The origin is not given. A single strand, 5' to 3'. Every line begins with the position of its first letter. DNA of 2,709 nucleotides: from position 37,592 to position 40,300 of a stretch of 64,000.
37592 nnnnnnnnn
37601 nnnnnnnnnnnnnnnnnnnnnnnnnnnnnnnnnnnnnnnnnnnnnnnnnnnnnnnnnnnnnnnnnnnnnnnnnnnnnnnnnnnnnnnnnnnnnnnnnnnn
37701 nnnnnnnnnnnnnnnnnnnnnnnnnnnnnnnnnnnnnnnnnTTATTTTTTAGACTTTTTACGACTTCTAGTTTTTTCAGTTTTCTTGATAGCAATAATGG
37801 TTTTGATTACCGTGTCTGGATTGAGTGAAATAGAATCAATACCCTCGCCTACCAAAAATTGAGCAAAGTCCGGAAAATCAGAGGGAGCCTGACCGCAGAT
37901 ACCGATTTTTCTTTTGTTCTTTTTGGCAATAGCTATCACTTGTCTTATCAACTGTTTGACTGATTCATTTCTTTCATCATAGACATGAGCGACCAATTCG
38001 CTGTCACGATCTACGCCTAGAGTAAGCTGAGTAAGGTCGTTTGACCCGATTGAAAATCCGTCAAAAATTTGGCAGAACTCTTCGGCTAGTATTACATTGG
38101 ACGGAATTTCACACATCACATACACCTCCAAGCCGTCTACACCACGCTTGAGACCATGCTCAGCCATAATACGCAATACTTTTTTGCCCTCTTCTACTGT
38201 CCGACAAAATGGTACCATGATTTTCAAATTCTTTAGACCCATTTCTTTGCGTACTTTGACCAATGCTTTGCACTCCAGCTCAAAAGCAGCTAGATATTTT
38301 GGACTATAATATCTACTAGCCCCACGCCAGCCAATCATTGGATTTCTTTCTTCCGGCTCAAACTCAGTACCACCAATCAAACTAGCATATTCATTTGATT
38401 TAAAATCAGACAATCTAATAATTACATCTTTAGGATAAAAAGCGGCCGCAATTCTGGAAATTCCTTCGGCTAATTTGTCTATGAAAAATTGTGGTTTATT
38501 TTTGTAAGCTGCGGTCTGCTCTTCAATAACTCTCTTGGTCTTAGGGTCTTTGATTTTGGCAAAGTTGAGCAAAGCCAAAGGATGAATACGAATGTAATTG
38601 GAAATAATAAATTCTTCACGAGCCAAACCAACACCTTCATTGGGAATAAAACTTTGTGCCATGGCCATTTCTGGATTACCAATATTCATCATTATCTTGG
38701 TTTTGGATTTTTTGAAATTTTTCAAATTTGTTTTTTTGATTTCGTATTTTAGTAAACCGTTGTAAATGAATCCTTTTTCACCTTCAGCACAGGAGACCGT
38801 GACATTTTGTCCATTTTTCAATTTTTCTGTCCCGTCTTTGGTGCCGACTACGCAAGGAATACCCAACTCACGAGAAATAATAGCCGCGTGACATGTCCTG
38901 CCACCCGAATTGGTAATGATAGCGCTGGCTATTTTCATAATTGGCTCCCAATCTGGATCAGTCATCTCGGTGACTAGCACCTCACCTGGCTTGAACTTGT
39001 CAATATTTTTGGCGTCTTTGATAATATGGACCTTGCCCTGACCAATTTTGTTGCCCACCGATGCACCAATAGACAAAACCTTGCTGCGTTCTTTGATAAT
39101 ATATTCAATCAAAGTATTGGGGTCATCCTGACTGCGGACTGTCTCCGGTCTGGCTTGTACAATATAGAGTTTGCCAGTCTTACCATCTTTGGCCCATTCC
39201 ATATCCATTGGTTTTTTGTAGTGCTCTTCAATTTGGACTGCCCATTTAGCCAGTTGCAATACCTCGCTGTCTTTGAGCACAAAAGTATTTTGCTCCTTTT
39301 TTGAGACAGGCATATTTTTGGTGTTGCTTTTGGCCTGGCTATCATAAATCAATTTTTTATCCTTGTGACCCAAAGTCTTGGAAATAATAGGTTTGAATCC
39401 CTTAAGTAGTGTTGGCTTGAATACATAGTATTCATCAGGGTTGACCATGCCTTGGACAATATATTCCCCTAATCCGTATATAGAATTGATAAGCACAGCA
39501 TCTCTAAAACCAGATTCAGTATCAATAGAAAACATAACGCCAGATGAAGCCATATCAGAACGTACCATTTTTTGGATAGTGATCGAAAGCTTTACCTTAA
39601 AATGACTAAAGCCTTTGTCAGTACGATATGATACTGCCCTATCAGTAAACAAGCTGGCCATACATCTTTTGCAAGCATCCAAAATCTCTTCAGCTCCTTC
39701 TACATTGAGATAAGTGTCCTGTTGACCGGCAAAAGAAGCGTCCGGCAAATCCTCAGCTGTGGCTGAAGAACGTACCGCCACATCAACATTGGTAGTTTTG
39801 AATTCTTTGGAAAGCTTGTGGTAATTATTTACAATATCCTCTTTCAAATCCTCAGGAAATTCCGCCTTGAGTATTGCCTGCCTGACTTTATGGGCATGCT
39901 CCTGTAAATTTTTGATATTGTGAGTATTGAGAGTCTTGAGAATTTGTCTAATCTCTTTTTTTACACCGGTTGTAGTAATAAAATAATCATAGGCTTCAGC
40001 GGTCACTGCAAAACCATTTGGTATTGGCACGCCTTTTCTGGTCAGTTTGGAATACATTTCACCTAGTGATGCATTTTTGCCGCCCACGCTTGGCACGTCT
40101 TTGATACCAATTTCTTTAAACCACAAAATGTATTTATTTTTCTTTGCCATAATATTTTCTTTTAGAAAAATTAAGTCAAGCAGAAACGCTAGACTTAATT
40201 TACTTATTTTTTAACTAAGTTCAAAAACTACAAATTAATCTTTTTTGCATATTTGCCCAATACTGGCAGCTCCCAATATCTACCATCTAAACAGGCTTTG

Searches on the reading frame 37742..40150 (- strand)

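Call 13: search_protein_families(library=ncbifam, proteins=[window:37742-40150:-])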
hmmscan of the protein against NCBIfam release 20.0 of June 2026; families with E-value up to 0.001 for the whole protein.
window:37742-40150:- (802 aa): 27 families (the best 25 are shown)
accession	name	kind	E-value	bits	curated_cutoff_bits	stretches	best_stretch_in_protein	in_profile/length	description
NF005057.0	PRK06464.1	equivalog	0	1240.6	598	1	3-798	2-795/798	phosphoenolpyruvate synthase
TIGR01418.1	PEP_synth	equivalog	0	1205.1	739.75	1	7-793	1-784/784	pyruvate, water dikinase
NF004878.0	PRK06241.1-3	subfamily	1.1e-110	371.2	945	2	5-337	2-312/891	phosphoenolpyruvate synthase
NF004877.0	PRK06241.1-2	subfamily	2e-97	327.5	866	2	5-337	2-313/869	phosphoenolpyruvate synthase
NF041857.1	RIF_Ptrans_rph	equivalog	5.5e-95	319.5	999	2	6-337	1-311/864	rifamycin-inactivating phosphotransferase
NF004879.0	PRK06241.1-4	equivalog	1.5e-90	304.6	976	2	5-337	2-313/868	phosphoenolpyruvate synthase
NF052631.1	prodigiosin_PigC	equivalog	1.4e-81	274.7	1300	2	19-343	13-304/883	prodigiosin ligase PigC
NF052632.1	undecylprod_RedH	equivalog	9.2e-78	262.1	1350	2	18-357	13-314/880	undecylprodigiosin ligase RedH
NF004881.0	PRK06241.2-2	equivalog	4.6e-75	253.5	883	2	16-341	13-315/898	phosphoenolpyruvate synthase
NF000283.1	RPH_KJ151292.1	equivalog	9.5e-68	229.2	1700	2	15-338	13-315/865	rifamycin-inactivating phosphotransferase Rph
NF004880.0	PRK06241.2-1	equivalog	6.6e-67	226.1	972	2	6-238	2-218/837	phosphoenolpyruvate synthase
NF004883.0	PRK06241.2-4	equivalog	8.5e-64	216.1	1063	2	21-338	31-329/928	phosphoenolpyruvate synthase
TIGR01417.1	PTS_I_fam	equivalog_domain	7.5e-46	156.7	341.7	2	574-794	326-542/565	phosphoenolpyruvate--protein phosphotransferase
NF004882.0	PRK06241.2-3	equivalog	1.3e-43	149.3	850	2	21-242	11-215/827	phosphoenolpyruvate synthase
TIGR01828.1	pyru_phos_dikin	equivalog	3.2e-36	124.7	843.45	2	358-778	388-850/865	pyruvate, phosphate dikinase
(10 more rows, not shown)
